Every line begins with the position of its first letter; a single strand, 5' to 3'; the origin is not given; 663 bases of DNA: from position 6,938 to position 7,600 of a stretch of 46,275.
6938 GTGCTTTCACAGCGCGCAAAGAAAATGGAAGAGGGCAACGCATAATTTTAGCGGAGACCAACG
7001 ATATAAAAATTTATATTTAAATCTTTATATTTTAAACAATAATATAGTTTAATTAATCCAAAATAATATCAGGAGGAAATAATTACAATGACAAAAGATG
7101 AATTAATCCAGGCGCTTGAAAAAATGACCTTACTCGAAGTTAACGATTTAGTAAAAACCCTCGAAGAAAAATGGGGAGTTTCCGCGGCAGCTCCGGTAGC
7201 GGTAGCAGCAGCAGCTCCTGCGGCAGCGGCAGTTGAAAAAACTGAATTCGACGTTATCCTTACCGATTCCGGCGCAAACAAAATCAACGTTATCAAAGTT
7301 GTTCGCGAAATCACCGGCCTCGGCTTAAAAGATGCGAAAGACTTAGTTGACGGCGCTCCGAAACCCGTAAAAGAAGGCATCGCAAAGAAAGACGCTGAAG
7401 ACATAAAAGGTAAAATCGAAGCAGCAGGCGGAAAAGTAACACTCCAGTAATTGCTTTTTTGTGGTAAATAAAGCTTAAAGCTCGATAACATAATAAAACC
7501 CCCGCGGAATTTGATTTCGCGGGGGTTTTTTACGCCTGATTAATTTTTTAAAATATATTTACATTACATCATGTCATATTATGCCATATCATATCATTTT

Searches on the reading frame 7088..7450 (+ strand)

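Call 63: search_protein_families(library=pfam, proteins=[window:7088-7450:+], max_evalue=0.00001)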
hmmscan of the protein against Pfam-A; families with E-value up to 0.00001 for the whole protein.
window:7088-7450:+ (120 aa): 2 families
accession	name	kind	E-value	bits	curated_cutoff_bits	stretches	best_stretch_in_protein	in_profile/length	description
PF00542.24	Ribosomal_L12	-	1.2e-30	106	25.9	1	54-120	1-67/67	Ribosomal protein L7/L12 C-terminal domain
PF16320.10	Ribosomal_L12_N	-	9.3e-23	80.1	25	1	2-48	1-47/48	Ribosomal protein L7/L12 dimerisation domain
